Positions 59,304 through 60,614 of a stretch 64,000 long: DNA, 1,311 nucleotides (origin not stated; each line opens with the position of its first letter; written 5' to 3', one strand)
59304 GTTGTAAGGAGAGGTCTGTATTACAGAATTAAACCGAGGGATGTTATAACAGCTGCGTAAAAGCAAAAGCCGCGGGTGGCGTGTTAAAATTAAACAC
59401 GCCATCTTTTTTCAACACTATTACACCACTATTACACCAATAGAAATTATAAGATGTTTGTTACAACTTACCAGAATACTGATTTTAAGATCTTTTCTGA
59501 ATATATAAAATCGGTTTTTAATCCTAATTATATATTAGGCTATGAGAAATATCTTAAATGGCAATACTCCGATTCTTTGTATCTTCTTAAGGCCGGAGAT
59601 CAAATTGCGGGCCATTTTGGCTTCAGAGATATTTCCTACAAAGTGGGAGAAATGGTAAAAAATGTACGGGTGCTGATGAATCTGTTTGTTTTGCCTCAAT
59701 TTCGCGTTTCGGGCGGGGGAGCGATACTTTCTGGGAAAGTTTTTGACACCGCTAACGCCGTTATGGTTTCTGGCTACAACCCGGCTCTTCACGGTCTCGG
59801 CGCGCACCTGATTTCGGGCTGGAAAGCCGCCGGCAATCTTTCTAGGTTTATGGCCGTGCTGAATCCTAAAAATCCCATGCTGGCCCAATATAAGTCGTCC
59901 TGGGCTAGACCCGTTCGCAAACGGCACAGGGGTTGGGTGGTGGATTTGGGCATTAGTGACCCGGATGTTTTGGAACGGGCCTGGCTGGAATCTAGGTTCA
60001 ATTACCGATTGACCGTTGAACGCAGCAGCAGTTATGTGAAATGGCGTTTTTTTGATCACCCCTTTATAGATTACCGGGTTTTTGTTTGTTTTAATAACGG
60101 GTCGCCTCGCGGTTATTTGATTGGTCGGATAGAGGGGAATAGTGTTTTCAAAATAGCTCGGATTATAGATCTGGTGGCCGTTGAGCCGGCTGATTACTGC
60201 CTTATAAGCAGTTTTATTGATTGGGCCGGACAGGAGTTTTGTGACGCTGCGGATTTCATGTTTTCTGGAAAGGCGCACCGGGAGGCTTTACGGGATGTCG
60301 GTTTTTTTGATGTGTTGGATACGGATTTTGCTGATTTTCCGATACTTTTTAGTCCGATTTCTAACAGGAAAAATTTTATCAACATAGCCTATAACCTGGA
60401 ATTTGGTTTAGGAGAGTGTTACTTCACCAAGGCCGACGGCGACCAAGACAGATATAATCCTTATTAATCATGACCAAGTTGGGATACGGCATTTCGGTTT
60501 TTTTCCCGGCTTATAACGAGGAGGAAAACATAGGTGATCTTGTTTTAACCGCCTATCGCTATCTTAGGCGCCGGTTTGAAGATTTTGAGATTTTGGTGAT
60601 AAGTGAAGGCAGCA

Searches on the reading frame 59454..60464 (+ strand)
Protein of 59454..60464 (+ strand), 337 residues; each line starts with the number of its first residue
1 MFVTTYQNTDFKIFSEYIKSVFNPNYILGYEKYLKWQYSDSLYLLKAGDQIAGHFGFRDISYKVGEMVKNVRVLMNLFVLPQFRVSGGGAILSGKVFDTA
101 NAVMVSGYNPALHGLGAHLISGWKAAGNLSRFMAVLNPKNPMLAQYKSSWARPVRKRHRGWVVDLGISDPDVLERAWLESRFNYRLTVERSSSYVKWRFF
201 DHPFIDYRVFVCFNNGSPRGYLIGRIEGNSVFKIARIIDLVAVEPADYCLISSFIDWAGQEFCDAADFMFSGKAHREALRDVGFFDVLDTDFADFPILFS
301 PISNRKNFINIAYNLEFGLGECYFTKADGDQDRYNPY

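Call 4: search_protein_families(library=pfam, proteins=[window:59454-60464:+], max_evalue=0.01)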
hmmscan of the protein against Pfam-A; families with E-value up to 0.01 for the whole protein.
window:59454-60464:+ (337 aa): 1 family
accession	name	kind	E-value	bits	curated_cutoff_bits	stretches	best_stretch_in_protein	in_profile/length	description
PF00583.31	Acetyltransf_1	-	0.0015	19.3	20.7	0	28-100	19-88/116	Acetyltransferase (GNAT) family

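Call 6: search_protein_families(library=ncbifam, proteins=[window:59454-60464:+], max_evalue=0.01)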
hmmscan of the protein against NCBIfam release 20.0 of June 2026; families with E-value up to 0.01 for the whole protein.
window:59454-60464:+ (337 aa): 0 families

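Call 43: find_homologous_proteins(query=window:59454-60464:+, max_evalue=0.00001)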
Query window:59454-60464:+ (337 aa): 38 proteins with E <= 0.00001 among 1883 candidates.
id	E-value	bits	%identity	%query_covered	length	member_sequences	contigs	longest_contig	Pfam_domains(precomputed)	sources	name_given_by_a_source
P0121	2.4e-231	785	100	100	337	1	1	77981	-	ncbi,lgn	-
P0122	2.4e-183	627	78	100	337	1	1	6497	-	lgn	-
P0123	7.7e-146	504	66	100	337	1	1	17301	-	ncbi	ncbi:MAG: hypothetical protein AAB642_01055, partial [Patescibacteria group bacterium]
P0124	9.5e-115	401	54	100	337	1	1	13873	-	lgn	-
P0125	5.1e-109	382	53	100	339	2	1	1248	-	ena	-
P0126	6.8e-97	343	49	99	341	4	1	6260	PF00583.32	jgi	jgi:hypothetical protein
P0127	2.1e-94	334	47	99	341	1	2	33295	-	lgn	-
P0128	4.1e-89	317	45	100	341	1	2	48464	PF00583.32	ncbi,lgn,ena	-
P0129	7.9e-87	310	44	99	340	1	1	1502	PF00583.32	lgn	-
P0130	1.4e-86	309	44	99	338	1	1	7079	PF00583.32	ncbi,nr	ncbi:MAG: hypothetical protein Q8L24_01470 [bacterium]|nr:hypothetical protein [bacterium]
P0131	1.9e-86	308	44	99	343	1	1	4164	-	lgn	-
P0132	3.2e-86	308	43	100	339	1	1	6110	-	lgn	-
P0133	9.9e-86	306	46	97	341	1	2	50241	PF00583.32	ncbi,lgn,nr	ncbi:MAG: hypothetical protein Q8Q94_03195 [bacterium]|nr:hypothetical protein [bacterium] MDZ429960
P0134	2.0e-85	305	43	99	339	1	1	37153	PF00583.32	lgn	-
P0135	2.8e-85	304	43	99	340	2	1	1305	PF00583.32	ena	-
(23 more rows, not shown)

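Call 53: search_solved_structures(query=A2, max_evalue=1)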
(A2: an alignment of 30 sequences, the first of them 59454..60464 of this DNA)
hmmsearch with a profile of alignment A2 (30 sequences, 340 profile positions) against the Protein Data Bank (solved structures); distinct sequences matched with E-value up to 1: 15.
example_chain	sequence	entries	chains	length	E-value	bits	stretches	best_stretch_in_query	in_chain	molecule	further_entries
2ozg_A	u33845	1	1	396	0.0049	19.2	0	216-262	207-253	GCN5-related N-acetyltransferase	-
4my0_A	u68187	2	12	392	0.042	16.2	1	45-126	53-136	GCN5-related N-acetyltransferase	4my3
5kf1_A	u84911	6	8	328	0.045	16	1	17-98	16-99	Predicted acetyltransferase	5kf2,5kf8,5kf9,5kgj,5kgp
5kga_A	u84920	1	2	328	0.052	15.9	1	17-98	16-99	Predicted acetyltransferase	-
5kgh_A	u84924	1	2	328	0.056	15.7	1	17-98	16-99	Predicted acetyltransferase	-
5gp9_A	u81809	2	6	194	0.081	15.2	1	88-158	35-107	Transcriptional regulator (TetR/AcrR family)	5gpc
5gpa_A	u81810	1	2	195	0.087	15.1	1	88-157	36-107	Transcriptional regulator (TetR/AcrR family)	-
7l1k_A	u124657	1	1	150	0.099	14.9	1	3-102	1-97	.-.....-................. 30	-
6ao7_A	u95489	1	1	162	0.13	14.5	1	42-104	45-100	Acetyltransferase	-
4e8o_A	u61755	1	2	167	0.17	14.2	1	64-100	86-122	Aac(6')-Ih protein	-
9mgt_A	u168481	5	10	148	0.26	13.6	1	73-103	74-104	Aminoglycoside N-acetyltransferase AAC(3)-XI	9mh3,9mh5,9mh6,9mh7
7mx2_A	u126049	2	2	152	0.38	13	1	13-100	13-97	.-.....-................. 30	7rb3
3jvn_A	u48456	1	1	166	0.42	12.9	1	44-101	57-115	Acetyltransferase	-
6yug_A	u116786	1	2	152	0.42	12.9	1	34-111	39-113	Diamine acetyltransferase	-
9y12_A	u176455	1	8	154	0.46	12.7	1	47-103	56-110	Acetyltransferase (GNAT) family protein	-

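Call 55: predict_structure(alignment_id=A2)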
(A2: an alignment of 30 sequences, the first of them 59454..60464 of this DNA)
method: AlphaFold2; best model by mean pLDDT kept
length: 337 residues; sequences in the alignment: 30
mean_pLDDT: 91.0   pTM: 0.90
mean pLDDT of the five models: 91.0, 90.7, 90.6, 90.5, 89.0
residues with pLDDT >= 90: 247; 70-90: 74; 50-70: 16; < 50: 0
segments of 3 or more residues with pLDDT < 50: none
pLDDT, mean of each block of 10 residues (from residue 1): 94 94 88 88 94 95 96 93 90 94 91 89 95 93 79 76 94 98 96 95 93 96 91 94 96 97 96 95 92 82 79 95 85 60
secondary structure, 60 per line:
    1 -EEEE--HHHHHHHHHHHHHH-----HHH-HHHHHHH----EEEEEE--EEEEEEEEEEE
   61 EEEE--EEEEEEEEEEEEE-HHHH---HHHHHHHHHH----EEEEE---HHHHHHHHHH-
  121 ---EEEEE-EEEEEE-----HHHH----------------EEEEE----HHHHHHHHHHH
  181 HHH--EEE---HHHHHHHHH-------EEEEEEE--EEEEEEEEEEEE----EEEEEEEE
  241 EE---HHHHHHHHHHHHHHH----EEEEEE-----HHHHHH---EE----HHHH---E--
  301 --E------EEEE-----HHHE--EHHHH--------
elements in order: E2-5 H8-21 H31-37 E42-47 E50-64 E67-79 H81-84 H88-97 E102-106 H110-119 E124-128 E130-135 H141-144 E161-165 H170-183 E186-188 H192-200 E208-214 E217-228 E233-242 H246-260 E265-270 H276-281 H291-294 E310-313 H326-329

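Call 57: fold_search(model_id=the predicted structure, library=pdb)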
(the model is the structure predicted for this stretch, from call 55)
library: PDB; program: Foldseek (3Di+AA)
matches with E <= 10: 1081; with E <= 0.001: 272
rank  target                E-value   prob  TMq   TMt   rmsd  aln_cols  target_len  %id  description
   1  6ehj_B                2.4e-13  1.00  0.53  0.48   6.1       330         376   13  Human N-myristoyltransferase (NMT1) with Myristoyl-CoA and peptide bound (released 2019-03-27)
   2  8q3s_A                4.3e-13  1.00  0.53  0.47   6.0       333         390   13  HsNMT1 in complex with both MyrCoA and GNCFSKAR inhibitor peptide (released 2024-08-14)
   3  6ehj_A                4.9e-13  1.00  0.53  0.49   6.1       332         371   14  Human N-myristoyltransferase (NMT1) with Myristoyl-CoA and peptide bound (released 2019-03-27)
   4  5mu6_B                6.6e-13  1.00  0.54  0.49   6.9       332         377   14  Human N-myristoyltransferase (NMT1) with Myristoyl-CoA and IMP-1088 inhibitor bound (released 2018-02-14)
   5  6sjz_B                8.4e-13  1.00  0.53  0.47   6.2       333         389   12  HsNMT1 in complex with both MyrCoA and Acetylated-GNCFSKPR substrates (released 2020-03-18)
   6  7owq_B                8.9e-13  1.00  0.56  0.50   5.7       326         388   13  HsNMT1 in complex with both MyrCoA and peptide N-Methylated-GNCFSKPR (released 2022-12-21)
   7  3n7z_D                9.4e-13  1.00  0.62  0.56   4.5       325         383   11  Crystal structure of acetyltransferase from Bacillus anthracis (released 2010-06-16)
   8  6may_C                1.1e-12  1.00  0.53  0.48   5.7       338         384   11  Crystal structure of N-myristoyl transferase (NMT) G386E mutant from Plasmodium vivax (released 2019-06-05)
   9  9qqb_MA               1.1e-12  1.00  0.55  0.55   5.4       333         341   13  Quaternary complex of a translating ribosome, NAC, NMT1, and NatA (released 2025-07-16)
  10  7rk3_A                1.1e-12  1.00  0.55  0.53   5.7       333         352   13  Crystal structure of human N-myristoyltransferase 1 fragment (residues 109-496) bound to diacylated human Arf6 octapep (released 2022-07-27)
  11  7owu_B                1.1e-12  1.00  0.55  0.48   5.9       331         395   13  HsNMT1 in complex with both CoA and Myr-ANCFSKPR peptide (released 2022-12-21)
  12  7owo_B                1.2e-12  1.00  0.55  0.48   5.9       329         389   13  HsNMT1 in complex with both MyrCoA and N-acetylated KSFSKPR peptide (released 2022-12-21)
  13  3n7z_B                1.3e-12  1.00  0.60  0.53   5.5       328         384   12  Crystal structure of acetyltransferase from Bacillus anthracis (released 2010-06-16)
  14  5npq_A                1.3e-12  1.00  0.57  0.55   6.2       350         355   13  Human N-myristoyltransferase 1 (MNT1) with Myristoyl-CoA analogue X10 bound (released 2018-05-30)
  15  5uut_A                1.4e-12  1.00  0.55  0.51   5.7       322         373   13  N-myristoyltransferase 1 (NMT) bound to myristoyl-CoA (released 2018-01-17)
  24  3n7z_E                2.2e-12  1.00  0.60  0.54   5.5       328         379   12  Crystal structure of acetyltransferase from Bacillus anthracis (released 2010-06-16)
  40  3n7z_A                3.9e-12  1.00  0.59  0.53   5.7       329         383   12  Crystal structure of acetyltransferase from Bacillus anthracis (released 2010-06-16)
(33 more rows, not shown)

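Call 76: search_protein_representatives(alignment_id=A2)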
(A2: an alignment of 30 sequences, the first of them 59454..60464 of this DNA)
Query: 30 sequences, 340 profile positions. Proteins with E-value up to 0.001 (for the whole library): 11659; up to 1e-10: 4685; up to 1e-30: 284. The best 150 are listed.
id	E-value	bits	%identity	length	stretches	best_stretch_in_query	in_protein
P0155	6.0e-141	485.9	-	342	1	1-340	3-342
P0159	2.7e-130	450.8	-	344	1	1-339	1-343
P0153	1.3e-126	438.7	-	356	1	2-340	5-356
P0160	2.8e-124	431.1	-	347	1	1-340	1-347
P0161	4.1e-121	420.6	-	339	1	3-339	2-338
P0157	6.1e-121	420.1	-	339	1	1-340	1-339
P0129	2.3e-119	414.9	-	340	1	4-340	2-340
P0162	3.0e-113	394.8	-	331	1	4-340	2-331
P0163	8.4e-110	383.5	-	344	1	1-340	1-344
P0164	1.9e-105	369.1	-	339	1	1-339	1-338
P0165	1.7e-104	366.0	-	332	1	1-339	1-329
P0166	7.1e-92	324.5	-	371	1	5-340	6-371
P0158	2.3e-90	319.6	-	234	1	107-339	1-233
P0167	6.1e-90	318.2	-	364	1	5-340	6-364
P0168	2.6e-89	316.1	-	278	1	4-248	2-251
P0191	2.5e-64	233.9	-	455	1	9-338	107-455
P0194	7.4e-63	229.1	-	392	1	3-338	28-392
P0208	5.5e-58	213.1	-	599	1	9-338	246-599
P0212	6.6e-56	206.3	-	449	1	4-337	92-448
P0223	8.1e-53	196.1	-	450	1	4-338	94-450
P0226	3.8e-52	193.9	-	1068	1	4-337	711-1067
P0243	8.9e-49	182.8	-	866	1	12-339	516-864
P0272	2.7e-42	161.5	-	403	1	3-337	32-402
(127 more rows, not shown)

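Call 77: search_protein_families(library=pfam, proteins=[P0191, P0212, P0223, P0208, P0226, P0243, P0194, P0272], max_evalue=0.01)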
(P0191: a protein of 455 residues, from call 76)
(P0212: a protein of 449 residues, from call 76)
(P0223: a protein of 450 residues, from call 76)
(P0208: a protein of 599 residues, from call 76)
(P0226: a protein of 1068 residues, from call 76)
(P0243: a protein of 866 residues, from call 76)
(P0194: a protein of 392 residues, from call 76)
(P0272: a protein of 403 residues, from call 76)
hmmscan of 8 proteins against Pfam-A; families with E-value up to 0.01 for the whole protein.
P0191 (455 aa): 3 families
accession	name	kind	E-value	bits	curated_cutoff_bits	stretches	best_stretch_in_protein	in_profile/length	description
PF13673.13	Acetyltransf_10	-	0.0015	18.9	23.6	1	140-232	23-110/128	Acetyltransferase (GNAT) domain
PF00550.31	PP-binding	-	0.0017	19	20.8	1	7-73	2-67/67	Phosphopantetheine attachment site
PF13508.13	Acetyltransf_7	-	0.0066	17.2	27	0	152-204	7-53/84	Acetyltransferase (GNAT) domain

P0212 (449 aa): 3 families
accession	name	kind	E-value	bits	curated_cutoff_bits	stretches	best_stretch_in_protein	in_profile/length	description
PF00583.31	Acetyltransf_1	-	1.1e-06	29.3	20.7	0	281-354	4-70/116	Acetyltransferase (GNAT) family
PF00550.31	PP-binding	-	0.0003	21.4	20.8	1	14-77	1-63/67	Phosphopantetheine attachment site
PF13527.13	Acetyltransf_9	-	0.0013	19.2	25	1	132-196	32-96/127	Acetyltransferase (GNAT) domain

P0223 (450 aa): 4 families
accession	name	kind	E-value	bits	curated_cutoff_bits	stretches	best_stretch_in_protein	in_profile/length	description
PF13527.13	Acetyltransf_9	-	8.7e-08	32.7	25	1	97-224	3-124/127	Acetyltransferase (GNAT) domain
PF00583.31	Acetyltransf_1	-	2.8e-05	24.8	20.7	1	141-199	31-84/116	Acetyltransferase (GNAT) family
PF00550.31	PP-binding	-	0.00016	22.3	20.8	1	10-68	2-59/67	Phosphopantetheine attachment site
PF13508.13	Acetyltransf_7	-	0.00085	20.1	27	0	145-203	5-56/84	Acetyltransferase (GNAT) domain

P0208 (599 aa): 4 families
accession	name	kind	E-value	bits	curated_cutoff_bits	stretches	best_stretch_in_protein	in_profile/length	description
PF00583.31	Acetyltransf_1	-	2.5e-11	44.3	20.7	1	293-347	37-85/116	Acetyltransferase (GNAT) family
PF13508.13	Acetyltransf_7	-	3.7e-07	30.9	27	0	300-349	13-55/84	Acetyltransferase (GNAT) domain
PF00550.31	PP-binding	-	9.3e-05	23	20.8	1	162-225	1-63/67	Phosphopantetheine attachment site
PF13527.13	Acetyltransf_9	-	0.00034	21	25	1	295-338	46-89/127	Acetyltransferase (GNAT) domain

P0226 (1068 aa): 6 families
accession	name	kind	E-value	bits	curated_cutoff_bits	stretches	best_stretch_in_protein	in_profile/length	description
PF00583.31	Acetyltransf_1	-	6.7e-11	42.9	20.7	2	747-820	27-88/116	Acetyltransferase (GNAT) family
PF21211.3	FkbH_N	-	4.3e-08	33.7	27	1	67-234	26-185/192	FkbH, N-terminal domain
PF13527.13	Acetyltransf_9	-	8.2e-07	29.5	25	1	736-817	19-98/127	Acetyltransferase (GNAT) domain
PF13508.13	Acetyltransf_7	-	1.4e-06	29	27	0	761-841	4-82/84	Acetyltransferase (GNAT) domain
PF00702.32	Hydrolase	-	0.0025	18.7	26.4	0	282-365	99-183/191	haloacid dehalogenase-like hydrolase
PF00550.31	PP-binding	-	0.0025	18.5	20.8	0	633-697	1-64/67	Phosphopantetheine attachment site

P0243 (866 aa): 4 families
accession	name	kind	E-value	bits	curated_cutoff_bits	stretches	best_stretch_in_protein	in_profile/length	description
PF00501.34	AMP-binding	-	7e-74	249.3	29.9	1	16-364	5-384/384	AMP-binding enzyme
PF13193.12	AMP-binding_C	-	6.4e-21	75.5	24.5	1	414-492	1-76/76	AMP-binding enzyme C-terminal domain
PF00583.31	Acetyltransf_1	-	1.2e-07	32.4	20.7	1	537-613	21-85/116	Acetyltransferase (GNAT) family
PF13508.13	Acetyltransf_7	-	0.00011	23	27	1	560-614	7-54/84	Acetyltransferase (GNAT) domain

P0194 (392 aa): 2 families
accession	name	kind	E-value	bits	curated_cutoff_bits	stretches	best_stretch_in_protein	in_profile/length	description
PF13527.13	Acetyltransf_9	-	1.7e-07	31.7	25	1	36-136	7-100/127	Acetyltransferase (GNAT) domain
PF00583.31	Acetyltransf_1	-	4.8e-05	24.1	20.7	1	69-157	27-115/116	Acetyltransferase (GNAT) family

P0272 (403 aa): 3 families
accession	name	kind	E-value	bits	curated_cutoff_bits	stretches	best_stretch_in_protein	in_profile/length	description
PF13527.13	Acetyltransf_9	-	2.3e-06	28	25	1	83-165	42-125/127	Acetyltransferase (GNAT) domain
PF00583.31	Acetyltransf_1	-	4e-05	24.3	20.7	0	84-140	35-85/116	Acetyltransferase (GNAT) family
PF13508.13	Acetyltransf_7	-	0.00016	22.4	27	1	92-165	12-83/84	Acetyltransferase (GNAT) domain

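Call 89: find_encoding_contigs(protein=P0123, flank=10000, max_places=3)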
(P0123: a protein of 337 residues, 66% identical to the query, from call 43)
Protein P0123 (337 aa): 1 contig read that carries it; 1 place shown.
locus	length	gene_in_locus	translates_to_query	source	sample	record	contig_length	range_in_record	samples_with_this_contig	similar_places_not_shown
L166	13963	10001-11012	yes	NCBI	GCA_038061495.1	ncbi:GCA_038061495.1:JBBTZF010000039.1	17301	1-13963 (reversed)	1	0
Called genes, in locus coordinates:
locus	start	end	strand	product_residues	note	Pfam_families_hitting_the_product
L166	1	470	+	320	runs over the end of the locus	PF03102:NeuB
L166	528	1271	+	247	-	PF01370:Epimerase (weak), PF13561:adh_short_C2, PF00106:adh_short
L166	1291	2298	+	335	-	PF01408:GFO_IDH_MocA, PF22725:GFO_IDH_MocA_C3, PF02894:GFO_IDH_MocA_C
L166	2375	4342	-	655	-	-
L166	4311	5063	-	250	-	PF02348:CTP_transf_3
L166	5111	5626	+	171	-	PF00702:Hydrolase (faint), PF08282:Hydrolase_3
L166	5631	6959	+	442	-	-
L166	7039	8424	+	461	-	-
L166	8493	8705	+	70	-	-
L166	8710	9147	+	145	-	PF01575:MaoC_dehydratas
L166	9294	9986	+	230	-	PF00106:adh_short, PF13561:adh_short_C2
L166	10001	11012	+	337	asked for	-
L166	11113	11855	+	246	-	PF00535:Glycos_transf_2, PF10111:Glyco_tranf_2_2 (weak)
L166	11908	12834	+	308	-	PF01073:3Beta_HSD, PF01370:Epimerase, PF02719:Polysacc_synt_2, PF04321:RmlD_sub_bind, PF05368:NmrA (weak), PF07993:NAD_binding_4 (faint), PF13460:NAD_binding_10 (weak), PF16363:GDP_Man_Dehyd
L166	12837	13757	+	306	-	PF01073:3Beta_HSD, PF01370:Epimerase, PF02719:Polysacc_synt_2, PF04321:RmlD_sub_bind, PF05368:NmrA, PF07993:NAD_binding_4 (faint), PF13460:NAD_binding_10, PF16363:GDP_Man_Dehyd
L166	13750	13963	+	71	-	?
